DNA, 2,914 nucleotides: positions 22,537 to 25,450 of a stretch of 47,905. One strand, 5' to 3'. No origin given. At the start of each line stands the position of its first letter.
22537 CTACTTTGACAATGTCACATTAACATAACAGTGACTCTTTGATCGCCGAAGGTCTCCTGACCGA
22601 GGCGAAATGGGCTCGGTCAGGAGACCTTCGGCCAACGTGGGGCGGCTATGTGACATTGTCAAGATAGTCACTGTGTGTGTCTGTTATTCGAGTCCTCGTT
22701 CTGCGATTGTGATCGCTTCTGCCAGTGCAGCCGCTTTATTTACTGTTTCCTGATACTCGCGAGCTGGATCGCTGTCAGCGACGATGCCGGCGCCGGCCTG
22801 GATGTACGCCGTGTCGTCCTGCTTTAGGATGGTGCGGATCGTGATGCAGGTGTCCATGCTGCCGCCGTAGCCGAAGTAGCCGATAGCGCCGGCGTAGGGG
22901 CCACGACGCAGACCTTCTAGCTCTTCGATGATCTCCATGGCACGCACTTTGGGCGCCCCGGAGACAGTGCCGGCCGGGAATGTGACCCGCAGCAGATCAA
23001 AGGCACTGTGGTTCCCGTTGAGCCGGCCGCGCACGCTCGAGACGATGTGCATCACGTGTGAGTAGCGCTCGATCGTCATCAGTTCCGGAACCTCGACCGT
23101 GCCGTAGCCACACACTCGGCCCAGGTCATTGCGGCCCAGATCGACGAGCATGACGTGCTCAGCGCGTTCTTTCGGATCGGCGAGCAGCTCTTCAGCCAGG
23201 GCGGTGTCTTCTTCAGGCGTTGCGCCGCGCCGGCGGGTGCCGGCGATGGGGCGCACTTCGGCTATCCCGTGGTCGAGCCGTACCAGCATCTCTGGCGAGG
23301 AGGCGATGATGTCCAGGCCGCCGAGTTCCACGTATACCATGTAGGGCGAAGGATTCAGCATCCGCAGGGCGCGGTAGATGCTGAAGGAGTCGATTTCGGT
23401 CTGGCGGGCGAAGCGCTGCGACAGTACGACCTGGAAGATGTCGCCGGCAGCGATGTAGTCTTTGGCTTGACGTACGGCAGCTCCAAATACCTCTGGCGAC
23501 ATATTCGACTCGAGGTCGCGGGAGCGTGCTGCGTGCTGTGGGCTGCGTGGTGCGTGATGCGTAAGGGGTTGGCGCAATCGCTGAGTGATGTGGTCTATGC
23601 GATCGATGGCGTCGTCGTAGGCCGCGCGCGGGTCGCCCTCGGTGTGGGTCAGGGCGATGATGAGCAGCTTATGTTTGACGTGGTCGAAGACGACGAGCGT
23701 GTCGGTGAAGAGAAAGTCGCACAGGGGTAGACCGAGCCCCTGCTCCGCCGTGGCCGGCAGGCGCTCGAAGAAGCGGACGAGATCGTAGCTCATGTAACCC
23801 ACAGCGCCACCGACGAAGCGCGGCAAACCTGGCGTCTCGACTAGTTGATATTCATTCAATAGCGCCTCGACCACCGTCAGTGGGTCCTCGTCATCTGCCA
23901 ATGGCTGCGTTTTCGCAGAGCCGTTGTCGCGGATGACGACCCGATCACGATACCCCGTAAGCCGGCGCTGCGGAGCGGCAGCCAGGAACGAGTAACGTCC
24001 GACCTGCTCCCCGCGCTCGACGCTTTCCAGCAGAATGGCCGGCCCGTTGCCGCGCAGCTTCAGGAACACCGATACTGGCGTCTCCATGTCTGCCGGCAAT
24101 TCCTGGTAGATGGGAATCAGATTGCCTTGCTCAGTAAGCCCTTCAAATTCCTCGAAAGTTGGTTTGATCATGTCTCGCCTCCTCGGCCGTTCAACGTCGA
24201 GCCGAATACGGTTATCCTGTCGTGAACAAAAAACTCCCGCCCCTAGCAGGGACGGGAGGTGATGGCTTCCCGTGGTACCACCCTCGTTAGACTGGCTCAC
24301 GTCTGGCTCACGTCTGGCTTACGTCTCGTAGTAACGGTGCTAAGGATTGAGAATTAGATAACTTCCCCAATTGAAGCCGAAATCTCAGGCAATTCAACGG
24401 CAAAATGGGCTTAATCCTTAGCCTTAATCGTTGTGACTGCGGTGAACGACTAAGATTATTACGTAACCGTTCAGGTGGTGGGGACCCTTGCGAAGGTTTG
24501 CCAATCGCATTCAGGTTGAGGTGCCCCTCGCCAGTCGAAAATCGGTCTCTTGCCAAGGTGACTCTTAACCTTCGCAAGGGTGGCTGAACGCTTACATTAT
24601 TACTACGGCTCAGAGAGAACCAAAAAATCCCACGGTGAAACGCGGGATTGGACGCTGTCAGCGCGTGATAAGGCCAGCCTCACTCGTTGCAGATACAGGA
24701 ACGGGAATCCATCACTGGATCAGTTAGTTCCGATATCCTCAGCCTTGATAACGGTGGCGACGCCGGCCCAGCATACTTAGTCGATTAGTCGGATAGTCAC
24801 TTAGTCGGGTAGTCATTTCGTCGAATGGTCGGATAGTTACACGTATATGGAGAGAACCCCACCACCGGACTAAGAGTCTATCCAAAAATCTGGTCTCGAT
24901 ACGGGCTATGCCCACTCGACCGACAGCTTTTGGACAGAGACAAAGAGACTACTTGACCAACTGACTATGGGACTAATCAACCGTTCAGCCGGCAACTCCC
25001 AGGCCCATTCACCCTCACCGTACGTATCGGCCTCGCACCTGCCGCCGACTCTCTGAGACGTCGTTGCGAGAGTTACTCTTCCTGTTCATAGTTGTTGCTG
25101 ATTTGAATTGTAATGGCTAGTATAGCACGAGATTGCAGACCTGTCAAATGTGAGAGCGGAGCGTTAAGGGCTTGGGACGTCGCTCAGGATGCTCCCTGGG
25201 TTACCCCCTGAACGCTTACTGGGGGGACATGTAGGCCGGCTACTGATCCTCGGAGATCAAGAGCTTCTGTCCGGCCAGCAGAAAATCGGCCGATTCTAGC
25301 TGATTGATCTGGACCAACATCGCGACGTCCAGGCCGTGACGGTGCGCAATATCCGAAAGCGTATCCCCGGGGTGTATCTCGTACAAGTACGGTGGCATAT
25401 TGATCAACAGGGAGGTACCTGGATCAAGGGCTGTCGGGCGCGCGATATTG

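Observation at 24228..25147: Trp-specific T-box leader with Stem I and antiterminator ~700 nt apart and mobile repeats in between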

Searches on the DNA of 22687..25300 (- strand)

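Call 3: search_rna_families(source=window, start=24100, end=25300, threshold=evalue, max_evalue=10, show_alignments=6)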
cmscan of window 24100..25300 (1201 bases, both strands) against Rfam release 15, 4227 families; matches with E-value up to 10: 5.
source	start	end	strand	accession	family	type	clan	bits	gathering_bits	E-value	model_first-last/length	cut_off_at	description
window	24938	25098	-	RF00230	T-box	Cis-reg; leader;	-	70.5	93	5.8e-15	1-219/219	no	T-box leader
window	24245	24406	-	RF00230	T-box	Cis-reg; leader;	-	25.4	93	0.0023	1-219/219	no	T-box leader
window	24112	24177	-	RF01278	SNORD109A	Gene; snRNA; snoRNA; CD-box;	CL00069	19.5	35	0.54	1-67/67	no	Small nucleolar RNA SNORD109A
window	24219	24363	-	RF00557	L10_leader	Cis-reg; leader;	-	16.5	44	6.2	1-138/138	no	Ribosomal protein L10 leader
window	24619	24707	-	RF02837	anti-hemB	Gene; sRNA;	-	13.2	49.5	5.2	1-81/81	no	Burkholderia RNA 7 (anti-hemB)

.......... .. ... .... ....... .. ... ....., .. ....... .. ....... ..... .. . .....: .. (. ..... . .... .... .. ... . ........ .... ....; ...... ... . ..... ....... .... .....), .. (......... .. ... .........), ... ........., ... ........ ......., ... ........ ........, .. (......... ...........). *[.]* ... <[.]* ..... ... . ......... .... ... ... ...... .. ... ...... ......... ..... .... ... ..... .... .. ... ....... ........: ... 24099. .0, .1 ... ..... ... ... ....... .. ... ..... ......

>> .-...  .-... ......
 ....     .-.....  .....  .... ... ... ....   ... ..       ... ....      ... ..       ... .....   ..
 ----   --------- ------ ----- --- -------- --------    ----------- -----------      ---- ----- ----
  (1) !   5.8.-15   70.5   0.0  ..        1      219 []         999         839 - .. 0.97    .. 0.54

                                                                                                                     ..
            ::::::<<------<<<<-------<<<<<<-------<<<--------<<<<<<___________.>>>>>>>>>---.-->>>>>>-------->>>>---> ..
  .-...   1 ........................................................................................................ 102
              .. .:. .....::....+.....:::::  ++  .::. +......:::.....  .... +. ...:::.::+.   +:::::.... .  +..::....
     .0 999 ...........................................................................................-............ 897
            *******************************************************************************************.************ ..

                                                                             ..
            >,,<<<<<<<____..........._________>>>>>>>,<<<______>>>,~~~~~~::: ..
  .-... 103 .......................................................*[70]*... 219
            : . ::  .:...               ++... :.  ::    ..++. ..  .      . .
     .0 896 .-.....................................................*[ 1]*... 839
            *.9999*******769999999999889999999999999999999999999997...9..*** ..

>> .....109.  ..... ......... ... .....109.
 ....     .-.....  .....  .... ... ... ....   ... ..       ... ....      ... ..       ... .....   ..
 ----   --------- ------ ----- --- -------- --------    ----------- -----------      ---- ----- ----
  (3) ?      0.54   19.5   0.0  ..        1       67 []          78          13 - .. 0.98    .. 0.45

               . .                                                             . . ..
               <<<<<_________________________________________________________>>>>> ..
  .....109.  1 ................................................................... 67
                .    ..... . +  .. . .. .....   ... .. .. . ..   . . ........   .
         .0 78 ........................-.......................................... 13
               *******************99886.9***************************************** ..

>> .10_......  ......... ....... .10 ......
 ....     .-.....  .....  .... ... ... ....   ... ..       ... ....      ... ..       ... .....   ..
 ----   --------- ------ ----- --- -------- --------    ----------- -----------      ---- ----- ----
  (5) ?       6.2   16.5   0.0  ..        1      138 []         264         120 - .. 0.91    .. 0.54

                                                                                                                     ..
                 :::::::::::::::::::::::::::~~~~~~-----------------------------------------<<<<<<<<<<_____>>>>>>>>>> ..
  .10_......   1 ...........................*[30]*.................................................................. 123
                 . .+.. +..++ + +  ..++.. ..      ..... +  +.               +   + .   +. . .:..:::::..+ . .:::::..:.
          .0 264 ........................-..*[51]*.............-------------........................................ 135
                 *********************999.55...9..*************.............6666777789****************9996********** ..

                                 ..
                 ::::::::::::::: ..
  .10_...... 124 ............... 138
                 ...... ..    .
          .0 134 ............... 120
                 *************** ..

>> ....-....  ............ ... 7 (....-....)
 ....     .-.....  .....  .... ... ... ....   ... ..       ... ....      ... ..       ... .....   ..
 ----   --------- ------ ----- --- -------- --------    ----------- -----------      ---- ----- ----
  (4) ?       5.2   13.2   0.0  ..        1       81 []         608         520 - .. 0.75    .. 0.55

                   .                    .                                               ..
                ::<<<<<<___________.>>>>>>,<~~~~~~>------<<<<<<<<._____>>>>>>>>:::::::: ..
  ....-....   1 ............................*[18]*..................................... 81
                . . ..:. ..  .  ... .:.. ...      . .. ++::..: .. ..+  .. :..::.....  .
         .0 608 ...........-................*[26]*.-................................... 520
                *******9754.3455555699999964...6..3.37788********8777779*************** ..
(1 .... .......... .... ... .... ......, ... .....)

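Call 9: search_rna_families(sources=[L003, L004, L005, L006, L007, L008, L009, L010, L013, L017, L022, L028, L034, L040, L060, L063, L069, L075, L078, L012], threshold=gathering)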
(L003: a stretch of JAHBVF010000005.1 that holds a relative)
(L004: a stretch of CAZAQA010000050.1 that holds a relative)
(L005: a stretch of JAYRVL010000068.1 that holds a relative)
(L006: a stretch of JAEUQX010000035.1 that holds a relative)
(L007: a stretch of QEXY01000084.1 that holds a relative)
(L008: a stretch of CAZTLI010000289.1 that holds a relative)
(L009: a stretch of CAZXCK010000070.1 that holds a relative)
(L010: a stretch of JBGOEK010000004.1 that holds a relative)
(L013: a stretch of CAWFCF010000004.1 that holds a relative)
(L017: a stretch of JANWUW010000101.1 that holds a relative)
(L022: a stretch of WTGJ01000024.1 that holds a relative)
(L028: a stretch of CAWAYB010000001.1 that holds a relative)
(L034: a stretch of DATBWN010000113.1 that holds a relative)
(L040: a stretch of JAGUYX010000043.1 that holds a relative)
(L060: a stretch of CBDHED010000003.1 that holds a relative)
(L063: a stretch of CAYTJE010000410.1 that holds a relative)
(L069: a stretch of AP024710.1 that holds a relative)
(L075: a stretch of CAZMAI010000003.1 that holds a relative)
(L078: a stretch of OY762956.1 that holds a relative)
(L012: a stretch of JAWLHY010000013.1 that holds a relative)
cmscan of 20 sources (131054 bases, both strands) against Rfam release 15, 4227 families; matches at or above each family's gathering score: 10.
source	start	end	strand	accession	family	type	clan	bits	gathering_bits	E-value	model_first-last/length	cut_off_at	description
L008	379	636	+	RF00230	T-box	Cis-reg; leader;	-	130.9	93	1.7e-28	1-219/219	no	T-box leader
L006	1170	1439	+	RF00230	T-box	Cis-reg; leader;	-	118.8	93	2.2e-25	1-219/219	no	T-box leader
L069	2659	2953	+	RF00230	T-box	Cis-reg; leader;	-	116.1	93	1.1e-24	1-219/219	no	T-box leader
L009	2648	2935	+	RF00230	T-box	Cis-reg; leader;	-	102.3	93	4e-21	1-219/219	no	T-box leader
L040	470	797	+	RF00230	T-box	Cis-reg; leader;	-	99.8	93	1.7e-20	1-219/219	no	T-box leader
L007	145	479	+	RF00230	T-box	Cis-reg; leader;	-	96.4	93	1.3e-19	1-219/219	no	T-box leader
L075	2524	2854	+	RF00230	T-box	Cis-reg; leader;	-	96.1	93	1.6e-19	1-219/219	no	T-box leader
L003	2485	2841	+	RF00230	T-box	Cis-reg; leader;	-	94.8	93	3.5e-19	1-219/219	no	T-box leader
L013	2645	2924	+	RF00230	T-box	Cis-reg; leader;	-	94.2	93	4.9e-19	1-219/219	no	T-box leader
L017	531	603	-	RF00005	tRNA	Gene; tRNA;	CL00001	72.7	29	1.1e-13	1-71/71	no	tRNA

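Call 45: search_rna_families(sources=[L163, L165, L168, L167, L083], threshold=gathering, show_alignments=1)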
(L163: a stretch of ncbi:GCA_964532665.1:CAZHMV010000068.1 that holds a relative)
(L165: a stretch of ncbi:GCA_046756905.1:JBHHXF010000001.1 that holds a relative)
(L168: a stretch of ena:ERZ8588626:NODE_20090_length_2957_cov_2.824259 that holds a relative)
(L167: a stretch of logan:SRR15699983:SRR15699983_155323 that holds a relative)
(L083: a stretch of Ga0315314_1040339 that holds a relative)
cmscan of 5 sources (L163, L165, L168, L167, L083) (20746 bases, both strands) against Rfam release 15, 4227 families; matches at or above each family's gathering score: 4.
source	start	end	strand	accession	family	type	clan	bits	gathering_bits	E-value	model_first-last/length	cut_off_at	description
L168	452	800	+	RF00230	T-box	Cis-reg; leader;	-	114.5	93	4.5e-25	1-219/219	no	T-box leader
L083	556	861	+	RF00230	T-box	Cis-reg; leader;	-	112.9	93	1.2e-24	1-219/219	no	T-box leader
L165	2090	2447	+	RF00230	T-box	Cis-reg; leader;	-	106.9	93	4.1e-23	1-219/219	no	T-box leader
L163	1852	2225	+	RF00230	T-box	Cis-reg; leader;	-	106.7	93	4.6e-23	1-219/219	no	T-box leader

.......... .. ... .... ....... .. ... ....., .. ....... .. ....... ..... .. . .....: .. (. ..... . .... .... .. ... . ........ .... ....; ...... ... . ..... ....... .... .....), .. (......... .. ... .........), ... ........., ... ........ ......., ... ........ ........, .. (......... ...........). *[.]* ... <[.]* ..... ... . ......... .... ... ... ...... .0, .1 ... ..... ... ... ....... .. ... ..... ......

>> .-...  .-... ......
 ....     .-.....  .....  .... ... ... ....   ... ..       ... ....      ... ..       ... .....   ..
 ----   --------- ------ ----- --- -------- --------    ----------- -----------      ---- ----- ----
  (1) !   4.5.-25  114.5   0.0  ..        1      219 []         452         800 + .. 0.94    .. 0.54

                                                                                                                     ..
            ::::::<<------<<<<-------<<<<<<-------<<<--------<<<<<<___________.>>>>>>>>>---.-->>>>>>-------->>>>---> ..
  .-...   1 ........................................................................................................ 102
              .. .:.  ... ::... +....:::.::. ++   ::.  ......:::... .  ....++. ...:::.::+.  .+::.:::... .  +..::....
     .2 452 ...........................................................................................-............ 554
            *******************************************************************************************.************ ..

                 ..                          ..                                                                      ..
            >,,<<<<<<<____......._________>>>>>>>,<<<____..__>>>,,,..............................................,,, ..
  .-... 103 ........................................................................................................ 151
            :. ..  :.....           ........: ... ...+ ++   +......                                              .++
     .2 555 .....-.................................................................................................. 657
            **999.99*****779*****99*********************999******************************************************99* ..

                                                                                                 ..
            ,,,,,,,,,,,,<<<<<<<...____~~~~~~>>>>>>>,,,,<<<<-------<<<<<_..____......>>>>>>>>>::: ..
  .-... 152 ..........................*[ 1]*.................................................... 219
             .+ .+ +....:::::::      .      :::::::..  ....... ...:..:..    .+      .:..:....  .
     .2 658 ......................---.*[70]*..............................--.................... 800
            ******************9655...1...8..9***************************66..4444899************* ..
